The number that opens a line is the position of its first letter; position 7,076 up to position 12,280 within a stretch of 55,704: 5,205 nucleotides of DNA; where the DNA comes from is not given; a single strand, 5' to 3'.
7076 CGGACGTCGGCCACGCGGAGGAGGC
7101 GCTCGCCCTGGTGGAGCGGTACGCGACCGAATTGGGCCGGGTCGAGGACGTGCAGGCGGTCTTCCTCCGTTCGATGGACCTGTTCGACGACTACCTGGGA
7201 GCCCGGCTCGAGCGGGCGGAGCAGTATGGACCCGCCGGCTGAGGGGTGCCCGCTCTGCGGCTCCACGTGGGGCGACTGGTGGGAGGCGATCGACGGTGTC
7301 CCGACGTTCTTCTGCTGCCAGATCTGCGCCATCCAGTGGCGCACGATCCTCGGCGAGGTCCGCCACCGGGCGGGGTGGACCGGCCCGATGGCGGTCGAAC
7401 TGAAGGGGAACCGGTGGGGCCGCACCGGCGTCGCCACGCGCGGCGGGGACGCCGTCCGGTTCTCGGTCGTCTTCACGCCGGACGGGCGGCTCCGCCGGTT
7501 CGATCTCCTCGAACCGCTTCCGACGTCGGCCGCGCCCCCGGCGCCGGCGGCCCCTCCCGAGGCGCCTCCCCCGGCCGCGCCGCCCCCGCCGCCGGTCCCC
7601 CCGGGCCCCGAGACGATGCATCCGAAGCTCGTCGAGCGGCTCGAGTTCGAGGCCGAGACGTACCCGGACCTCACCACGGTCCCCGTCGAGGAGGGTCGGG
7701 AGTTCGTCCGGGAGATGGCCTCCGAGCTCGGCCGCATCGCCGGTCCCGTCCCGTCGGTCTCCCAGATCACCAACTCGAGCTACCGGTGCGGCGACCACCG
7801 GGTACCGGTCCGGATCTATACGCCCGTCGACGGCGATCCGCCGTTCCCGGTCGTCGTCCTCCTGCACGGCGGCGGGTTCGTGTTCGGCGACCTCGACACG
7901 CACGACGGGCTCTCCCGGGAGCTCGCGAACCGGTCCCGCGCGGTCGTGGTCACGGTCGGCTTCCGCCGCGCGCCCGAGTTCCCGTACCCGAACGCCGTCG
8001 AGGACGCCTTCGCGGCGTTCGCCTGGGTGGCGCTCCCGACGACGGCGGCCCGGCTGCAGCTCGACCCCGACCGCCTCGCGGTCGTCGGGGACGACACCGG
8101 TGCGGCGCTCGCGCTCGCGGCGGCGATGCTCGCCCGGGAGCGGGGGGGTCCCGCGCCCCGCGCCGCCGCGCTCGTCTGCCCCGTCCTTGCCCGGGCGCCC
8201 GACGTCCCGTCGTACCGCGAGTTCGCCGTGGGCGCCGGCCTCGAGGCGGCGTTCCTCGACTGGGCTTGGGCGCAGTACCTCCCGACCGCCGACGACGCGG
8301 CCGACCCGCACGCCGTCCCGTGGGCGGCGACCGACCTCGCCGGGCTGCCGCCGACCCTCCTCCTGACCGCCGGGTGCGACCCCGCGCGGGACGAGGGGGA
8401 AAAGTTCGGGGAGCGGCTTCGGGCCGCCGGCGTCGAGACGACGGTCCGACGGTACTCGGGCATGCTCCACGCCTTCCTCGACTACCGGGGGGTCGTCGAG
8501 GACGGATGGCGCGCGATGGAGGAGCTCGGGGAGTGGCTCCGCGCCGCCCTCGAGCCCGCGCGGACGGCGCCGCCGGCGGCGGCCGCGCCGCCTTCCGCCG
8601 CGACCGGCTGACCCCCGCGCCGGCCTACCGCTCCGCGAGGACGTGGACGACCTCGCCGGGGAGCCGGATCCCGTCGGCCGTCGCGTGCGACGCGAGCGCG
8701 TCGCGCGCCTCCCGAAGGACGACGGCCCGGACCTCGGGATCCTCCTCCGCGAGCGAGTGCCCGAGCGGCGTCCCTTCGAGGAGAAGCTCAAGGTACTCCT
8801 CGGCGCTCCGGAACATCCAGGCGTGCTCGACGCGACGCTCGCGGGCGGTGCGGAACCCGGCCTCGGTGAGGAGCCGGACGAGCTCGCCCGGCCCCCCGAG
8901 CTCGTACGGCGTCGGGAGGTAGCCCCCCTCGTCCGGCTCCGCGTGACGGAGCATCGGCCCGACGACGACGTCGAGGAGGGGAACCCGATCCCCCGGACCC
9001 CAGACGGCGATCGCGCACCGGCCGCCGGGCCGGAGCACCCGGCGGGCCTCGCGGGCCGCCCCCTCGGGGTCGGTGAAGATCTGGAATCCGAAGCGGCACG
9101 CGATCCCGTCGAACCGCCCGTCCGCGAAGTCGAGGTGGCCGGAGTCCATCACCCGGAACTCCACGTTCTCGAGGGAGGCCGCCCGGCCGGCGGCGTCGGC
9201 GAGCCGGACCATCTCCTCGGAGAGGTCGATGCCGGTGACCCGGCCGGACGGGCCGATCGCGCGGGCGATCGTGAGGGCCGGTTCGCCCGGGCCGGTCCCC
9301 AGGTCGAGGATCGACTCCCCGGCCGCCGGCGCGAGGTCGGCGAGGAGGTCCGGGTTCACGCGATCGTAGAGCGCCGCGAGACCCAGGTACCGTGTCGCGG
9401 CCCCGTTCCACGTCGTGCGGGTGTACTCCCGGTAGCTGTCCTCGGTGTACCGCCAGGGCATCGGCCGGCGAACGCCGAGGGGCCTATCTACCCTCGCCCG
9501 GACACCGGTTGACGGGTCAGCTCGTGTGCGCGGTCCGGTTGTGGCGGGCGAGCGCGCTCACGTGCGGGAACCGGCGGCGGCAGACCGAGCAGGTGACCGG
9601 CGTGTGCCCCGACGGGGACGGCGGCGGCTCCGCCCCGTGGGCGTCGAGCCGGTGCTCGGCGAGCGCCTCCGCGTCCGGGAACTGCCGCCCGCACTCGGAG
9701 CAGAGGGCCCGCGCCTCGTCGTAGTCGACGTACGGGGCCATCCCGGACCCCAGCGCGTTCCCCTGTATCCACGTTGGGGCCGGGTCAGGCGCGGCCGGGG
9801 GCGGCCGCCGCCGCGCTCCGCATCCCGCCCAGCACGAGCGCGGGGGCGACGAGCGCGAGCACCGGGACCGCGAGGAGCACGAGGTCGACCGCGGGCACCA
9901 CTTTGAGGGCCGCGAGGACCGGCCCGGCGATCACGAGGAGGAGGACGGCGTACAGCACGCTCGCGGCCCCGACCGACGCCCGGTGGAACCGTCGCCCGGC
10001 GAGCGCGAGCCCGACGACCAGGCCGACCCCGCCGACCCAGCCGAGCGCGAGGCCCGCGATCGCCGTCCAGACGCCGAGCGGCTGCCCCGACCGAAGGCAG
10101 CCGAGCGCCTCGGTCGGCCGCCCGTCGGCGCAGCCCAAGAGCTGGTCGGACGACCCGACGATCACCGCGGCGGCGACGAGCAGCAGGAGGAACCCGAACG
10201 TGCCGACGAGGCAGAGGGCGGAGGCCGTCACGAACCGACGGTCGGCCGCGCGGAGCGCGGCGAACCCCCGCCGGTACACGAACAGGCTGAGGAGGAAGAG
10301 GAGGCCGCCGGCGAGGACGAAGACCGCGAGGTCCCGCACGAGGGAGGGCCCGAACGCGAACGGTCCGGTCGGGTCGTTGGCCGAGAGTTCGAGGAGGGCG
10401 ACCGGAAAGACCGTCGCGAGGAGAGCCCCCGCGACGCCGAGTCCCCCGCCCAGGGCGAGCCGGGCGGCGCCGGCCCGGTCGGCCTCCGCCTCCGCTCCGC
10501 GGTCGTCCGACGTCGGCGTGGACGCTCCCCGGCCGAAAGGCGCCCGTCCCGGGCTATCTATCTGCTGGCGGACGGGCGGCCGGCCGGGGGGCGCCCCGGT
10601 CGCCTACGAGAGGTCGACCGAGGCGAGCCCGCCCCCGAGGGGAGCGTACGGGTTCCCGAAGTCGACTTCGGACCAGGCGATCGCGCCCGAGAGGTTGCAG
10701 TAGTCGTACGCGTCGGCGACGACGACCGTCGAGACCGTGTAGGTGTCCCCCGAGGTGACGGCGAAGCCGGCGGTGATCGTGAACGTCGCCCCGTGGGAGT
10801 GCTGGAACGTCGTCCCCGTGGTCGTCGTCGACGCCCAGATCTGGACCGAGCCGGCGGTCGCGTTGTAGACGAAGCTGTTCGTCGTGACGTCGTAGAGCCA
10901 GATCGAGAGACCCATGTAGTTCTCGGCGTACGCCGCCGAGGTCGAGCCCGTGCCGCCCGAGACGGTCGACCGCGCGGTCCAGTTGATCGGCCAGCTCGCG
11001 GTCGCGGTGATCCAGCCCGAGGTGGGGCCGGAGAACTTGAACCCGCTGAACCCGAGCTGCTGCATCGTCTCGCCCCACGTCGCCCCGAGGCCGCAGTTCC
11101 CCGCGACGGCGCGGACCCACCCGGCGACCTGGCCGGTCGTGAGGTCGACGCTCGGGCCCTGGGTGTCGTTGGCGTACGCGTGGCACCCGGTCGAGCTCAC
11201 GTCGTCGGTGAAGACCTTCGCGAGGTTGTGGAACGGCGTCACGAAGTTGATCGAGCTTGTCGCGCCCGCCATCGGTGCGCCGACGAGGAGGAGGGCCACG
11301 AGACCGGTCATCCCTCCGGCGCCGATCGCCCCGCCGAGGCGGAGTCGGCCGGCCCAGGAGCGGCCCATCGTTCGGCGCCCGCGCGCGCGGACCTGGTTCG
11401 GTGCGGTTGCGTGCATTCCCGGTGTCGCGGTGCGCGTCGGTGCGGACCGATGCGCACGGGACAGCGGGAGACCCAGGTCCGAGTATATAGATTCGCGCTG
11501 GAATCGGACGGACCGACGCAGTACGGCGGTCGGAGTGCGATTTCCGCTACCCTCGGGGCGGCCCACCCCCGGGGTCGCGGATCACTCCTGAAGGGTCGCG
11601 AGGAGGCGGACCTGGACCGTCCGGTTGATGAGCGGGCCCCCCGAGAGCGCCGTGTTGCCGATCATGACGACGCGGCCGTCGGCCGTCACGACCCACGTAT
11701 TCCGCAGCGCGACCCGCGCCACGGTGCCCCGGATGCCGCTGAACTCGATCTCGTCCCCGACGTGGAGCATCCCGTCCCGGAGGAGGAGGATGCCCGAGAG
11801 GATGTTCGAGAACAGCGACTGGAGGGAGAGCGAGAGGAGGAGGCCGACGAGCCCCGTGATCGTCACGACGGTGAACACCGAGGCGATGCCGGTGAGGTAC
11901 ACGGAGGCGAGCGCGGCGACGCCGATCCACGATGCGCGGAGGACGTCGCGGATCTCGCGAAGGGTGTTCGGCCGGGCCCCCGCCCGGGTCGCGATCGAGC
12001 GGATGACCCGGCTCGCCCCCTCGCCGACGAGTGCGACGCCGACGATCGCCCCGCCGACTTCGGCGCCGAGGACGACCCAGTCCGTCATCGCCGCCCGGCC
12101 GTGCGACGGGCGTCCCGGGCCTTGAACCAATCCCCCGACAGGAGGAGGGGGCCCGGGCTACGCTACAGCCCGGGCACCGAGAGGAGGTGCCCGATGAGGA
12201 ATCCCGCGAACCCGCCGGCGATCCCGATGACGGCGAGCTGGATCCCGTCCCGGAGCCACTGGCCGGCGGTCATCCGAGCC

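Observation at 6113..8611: Uncharacterised three-gene operon: small CX3CH protein, heme-oxygenase-like iron enzyme, and a Zn-domain/esterase fusion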

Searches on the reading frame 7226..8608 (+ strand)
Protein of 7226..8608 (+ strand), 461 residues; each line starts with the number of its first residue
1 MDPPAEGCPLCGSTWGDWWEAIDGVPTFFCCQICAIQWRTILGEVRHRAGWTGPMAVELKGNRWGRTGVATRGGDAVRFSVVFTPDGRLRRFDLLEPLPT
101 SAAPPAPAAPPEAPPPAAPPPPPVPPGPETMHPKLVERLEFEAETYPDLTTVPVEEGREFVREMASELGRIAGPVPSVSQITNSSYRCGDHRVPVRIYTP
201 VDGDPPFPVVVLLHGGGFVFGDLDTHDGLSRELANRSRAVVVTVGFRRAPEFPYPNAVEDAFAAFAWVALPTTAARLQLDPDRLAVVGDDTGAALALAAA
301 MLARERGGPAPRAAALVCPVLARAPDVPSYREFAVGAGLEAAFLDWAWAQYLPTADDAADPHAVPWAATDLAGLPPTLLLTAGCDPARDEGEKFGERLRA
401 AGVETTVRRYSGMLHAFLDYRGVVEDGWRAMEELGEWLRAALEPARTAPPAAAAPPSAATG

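Call 7: search_protein_families(library=pfam, proteins=[window:7226-8608:+], max_evalue=1)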
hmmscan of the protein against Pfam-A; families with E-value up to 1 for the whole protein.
window:7226-8608:+ (461 aa): 7 families
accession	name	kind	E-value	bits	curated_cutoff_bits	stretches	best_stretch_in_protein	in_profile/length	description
PF07859.19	Abhydrolase_3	-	6.5e-61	206.2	25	1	210-418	1-209/210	alpha/beta hydrolase fold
PF11494.13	Ta0938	-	2.7e-22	79.4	27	1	6-93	2-90/92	Ta0938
PF20434.5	BD-FAE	-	2.5e-14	53.7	26.8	1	197-304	3-111/215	BD-FAE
PF00135.34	COesterase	-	7.8e-07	28.8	27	1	196-296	89-197/515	Carboxylesterase family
PF01738.24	DLH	-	0.026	14.6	21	1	376-421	145-192/217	Dienelactone hydrolase family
PF05448.18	AXE1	-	0.2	10.8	21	1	277-305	171-199/321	Acetyl xylan esterase (AXE1)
PF00756.26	Esterase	-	0.24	11.5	22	1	191-306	6-139/251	Putative esterase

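Call 8: search_protein_families(library=ncbifam, proteins=[window:7226-8608:+], max_evalue=1)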
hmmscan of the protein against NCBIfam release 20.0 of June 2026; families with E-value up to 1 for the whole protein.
window:7226-8608:+ (461 aa): 9 families
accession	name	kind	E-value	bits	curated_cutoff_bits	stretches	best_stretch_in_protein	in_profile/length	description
NF058653.1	LipP1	equivalog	2.8e-86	289.1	350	1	141-437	10-299/300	LipP1 family hormone-sensitive lipase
NF033149.0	CHL_hydrolase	equivalog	1.1e-58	198.7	500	1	161-442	30-309/310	chloramphenicol hydrolase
NF007547.0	PRK10162.1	equivalog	6.1e-37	127.2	389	1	192-442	71-319/321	acetyl esterase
NF058651.1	GESAG_HSLs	subfamily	1e-29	103.6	430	1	171-441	34-295/296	GESAG motif subfamily hormone-sensitive lipase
NF058649.1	GTSAG_HSLs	subfamily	1.8e-28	99.8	380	1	126-441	15-311/312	GTSAG motif subfamily hormone-sensitive lipase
NF058650.1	GCSAG_HSLs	subfamily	5.9e-23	81.9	410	1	194-423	69-295/314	GCSAG motif subfamily hormone-sensitive lipase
NF052352.1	TriaclglyLipLipYMycb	equivalog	1.3e-07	31.1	450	1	282-390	257-350/397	triacylglycerol lipase LipY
NF052354.1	EstLipQMycob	equivalog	0.00022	20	700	1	203-303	161-259/418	esterase LipQ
NF050058.1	e_dPHAscl_type1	hypoth_equivalog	0.0023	17.5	150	1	192-242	7-56/276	extracellular catalytic domain type 1 short-chain-length polyhydroxyalkanoate depolymerase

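Call 18: search_solved_structures(query=window:7226-8608:+, max_evalue=0.001, show_alignments=2)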
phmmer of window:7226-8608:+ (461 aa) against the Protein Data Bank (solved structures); distinct sequences matched with E-value up to 0.001: 128 (the best 60 are shown).
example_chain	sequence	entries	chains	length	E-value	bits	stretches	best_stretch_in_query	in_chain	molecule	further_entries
4ypv_A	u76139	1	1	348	1.9e-54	188.6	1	143-438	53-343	Est8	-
4v2i_A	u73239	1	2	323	1e-52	182.8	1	147-442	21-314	ESTERASE/LIPASE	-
7zjo_A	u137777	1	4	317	1.5e-52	182.3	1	147-442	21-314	Lipase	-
6i8d_A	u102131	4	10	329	4.8e-52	180.7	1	146-435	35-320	EH1AB1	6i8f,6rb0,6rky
5jd4_A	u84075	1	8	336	1.1e-51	179.5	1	146-435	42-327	LAE6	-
9ju4_A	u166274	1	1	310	2.6e-50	175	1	191-442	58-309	Alpha/beta hydrolase fold-3 domain protein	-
1evq_A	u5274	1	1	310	2.7e-50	174.9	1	191-442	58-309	SERINE HYDROLASE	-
2yh2_A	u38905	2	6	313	6.4e-50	173.7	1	136-437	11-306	ESTERASE | ALPHA/BETA HYDROLASE FOLD-3 DOMAIN PROTEIN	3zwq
1qz3_A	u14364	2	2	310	7e-50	173.5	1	191-442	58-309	CARBOXYLESTERASE EST2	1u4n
2hm7_A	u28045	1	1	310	1.6e-49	172.4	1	191-442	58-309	Carboxylesterase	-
2c7b_A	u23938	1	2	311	2.4e-49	171.7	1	191-444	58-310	CARBOXYLESTERASE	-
1jji_A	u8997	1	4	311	1.5e-48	169.1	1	155-433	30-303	Carboxylesterase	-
6aae_A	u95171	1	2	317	1.7e-47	165.6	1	169-434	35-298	Esterase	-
6iey_B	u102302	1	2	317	4.2e-47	164.4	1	169-434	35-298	Esterase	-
5lk6_A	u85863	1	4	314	1.1e-43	153.1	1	151-441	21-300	Alpha/beta hydrolase fold-3 domain protein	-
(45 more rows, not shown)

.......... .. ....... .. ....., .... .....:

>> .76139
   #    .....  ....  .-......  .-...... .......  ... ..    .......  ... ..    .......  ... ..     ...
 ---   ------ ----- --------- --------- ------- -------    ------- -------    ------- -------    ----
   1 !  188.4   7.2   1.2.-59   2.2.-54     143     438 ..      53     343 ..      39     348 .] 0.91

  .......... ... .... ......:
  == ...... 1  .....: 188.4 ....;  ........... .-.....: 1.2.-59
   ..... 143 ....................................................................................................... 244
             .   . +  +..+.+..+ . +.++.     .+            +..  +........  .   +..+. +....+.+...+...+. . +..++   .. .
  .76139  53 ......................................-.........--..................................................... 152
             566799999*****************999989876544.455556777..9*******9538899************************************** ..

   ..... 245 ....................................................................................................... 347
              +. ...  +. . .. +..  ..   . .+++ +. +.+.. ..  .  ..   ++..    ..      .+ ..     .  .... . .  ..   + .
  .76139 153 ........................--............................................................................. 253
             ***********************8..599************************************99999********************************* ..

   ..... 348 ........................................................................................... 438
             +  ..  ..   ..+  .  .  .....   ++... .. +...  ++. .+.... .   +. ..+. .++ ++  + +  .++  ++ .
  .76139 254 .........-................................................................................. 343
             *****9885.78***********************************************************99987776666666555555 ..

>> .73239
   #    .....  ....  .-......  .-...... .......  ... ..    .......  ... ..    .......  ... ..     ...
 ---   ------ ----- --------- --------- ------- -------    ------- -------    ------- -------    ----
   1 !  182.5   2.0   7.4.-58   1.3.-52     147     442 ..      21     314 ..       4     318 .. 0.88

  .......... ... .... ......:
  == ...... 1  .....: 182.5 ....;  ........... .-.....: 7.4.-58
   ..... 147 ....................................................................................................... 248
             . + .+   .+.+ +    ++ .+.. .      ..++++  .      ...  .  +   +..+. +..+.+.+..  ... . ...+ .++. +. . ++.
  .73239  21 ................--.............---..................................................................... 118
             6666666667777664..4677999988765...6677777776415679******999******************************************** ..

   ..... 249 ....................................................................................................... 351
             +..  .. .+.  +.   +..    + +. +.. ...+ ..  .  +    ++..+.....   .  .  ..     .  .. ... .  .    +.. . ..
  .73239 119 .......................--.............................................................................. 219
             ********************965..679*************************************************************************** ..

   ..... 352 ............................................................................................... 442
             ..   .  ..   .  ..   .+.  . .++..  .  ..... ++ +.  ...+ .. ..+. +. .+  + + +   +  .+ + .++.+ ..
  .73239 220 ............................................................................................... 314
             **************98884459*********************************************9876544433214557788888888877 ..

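Call 83: find_related_loci(query=window:7226-8608:+, collection=metagenome_contigs, flank=2500)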
Query window:7226-8608:+ (461 aa) in metagenome_contigs; peptide patterns used: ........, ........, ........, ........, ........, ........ (x = any residue, [..] = any of these).
283 stretches matched a pattern; 204 encode a relative of the query (tblastn E <= 1e-3); the best 80 are kept; 80 distinct loci.
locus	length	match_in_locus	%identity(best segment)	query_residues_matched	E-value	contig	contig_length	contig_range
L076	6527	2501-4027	48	1-440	8e-145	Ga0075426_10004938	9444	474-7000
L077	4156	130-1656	48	1-440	1e-145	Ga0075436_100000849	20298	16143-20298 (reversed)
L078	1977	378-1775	49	2-439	5e-153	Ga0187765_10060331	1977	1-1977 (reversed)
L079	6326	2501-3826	55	1-442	2e-137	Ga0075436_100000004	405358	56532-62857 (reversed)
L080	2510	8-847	58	171-450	3e-105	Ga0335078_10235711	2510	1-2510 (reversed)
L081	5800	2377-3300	38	147-461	2e-58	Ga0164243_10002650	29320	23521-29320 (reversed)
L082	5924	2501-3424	41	129-440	2e-57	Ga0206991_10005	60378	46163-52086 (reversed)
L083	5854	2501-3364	42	146-439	3e-56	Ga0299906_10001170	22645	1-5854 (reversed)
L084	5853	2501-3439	38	127-440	2e-54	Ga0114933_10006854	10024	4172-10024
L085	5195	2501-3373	42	146-442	7e-53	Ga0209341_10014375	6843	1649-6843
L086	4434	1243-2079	39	162-442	1e-52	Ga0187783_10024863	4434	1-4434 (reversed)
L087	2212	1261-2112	40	162-447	3e-53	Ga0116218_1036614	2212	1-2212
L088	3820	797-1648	41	162-447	1e-52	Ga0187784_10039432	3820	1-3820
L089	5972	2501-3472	38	122-449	7e-52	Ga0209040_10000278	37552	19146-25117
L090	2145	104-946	40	162-444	2e-52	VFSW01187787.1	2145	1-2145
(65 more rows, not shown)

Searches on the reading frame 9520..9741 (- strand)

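Call 81: search_protein_families(library=pfam, proteins=[window:9520-9741:-], max_evalue=0.001)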
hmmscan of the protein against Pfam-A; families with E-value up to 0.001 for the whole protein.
window:9520-9741:- (74 aa): 9 families
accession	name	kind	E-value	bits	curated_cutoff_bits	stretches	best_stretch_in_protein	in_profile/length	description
PF00096.32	zf-C2H2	-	2.6e-09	37.4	25.2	0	50-72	2-23/23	Zinc finger, C2H2 type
PF13912.12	zf-C2H2_6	-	1.7e-06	28.3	25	0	14-31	4-21/27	C2H2-type zinc finger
PF13894.12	zf-C2H2_4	-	6.2e-06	26.9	27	0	14-35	3-24/24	C2H2-type zinc finger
PF13913.12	zf-C2HC_2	-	1.8e-05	24.7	27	0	49-68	3-21/25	zinc-finger of a C2HC-type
PF18439.7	zf_UBZ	-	3.6e-05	23.8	25.6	0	13-30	4-20/32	Ubiquitin-Binding Zinc Finger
PF12874.13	zf-met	-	0.00014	22.5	21.2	0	50-69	2-21/25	Zinc-finger of C2H2 type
PF23217.2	DUF7066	-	0.00017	21.9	27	0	51-72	11-32/53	Domain of unknown function (DUF7066)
PF12171.14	zf-C2H2_jaz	-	0.00022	21.7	22.6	0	14-30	4-20/27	Zinc-finger double-stranded RNA-binding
PF18387.7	zf_C2H2_ZHX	-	0.00083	19.5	27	0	13-50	6-35/53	Zinc-fingers and homeoboxes C2H2 finger domain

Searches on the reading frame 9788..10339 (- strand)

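Call 81: search_protein_families(library=pfam, proteins=[window:9788-10339:-], max_evalue=0.001)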
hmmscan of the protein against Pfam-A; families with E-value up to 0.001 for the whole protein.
window:9788-10339:- (184 aa): 1 family
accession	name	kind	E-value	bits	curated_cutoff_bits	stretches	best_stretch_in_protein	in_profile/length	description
PF06157.16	DUF973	-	0.00046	19.9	26.4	1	6-138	64-184/309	Protein of unknown function (DUF973)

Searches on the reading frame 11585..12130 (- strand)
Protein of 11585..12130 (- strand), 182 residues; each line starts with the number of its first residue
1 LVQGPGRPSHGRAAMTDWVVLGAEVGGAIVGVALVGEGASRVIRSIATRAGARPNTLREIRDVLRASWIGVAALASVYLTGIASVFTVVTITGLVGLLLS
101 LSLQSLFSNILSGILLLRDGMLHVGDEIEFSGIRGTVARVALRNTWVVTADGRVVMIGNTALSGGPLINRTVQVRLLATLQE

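Call 81: search_protein_families(library=pfam, proteins=[window:11585-12130:-], max_evalue=0.001)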
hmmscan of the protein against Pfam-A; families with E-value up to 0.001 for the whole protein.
window:11585-12130:- (182 aa): 1 family
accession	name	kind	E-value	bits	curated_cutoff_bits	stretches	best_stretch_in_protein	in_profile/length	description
PF00924.24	MS_channel_2nd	-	8.9e-14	51.8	20.2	1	106-169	2-65/68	Mechanosensitive ion channel, beta-domain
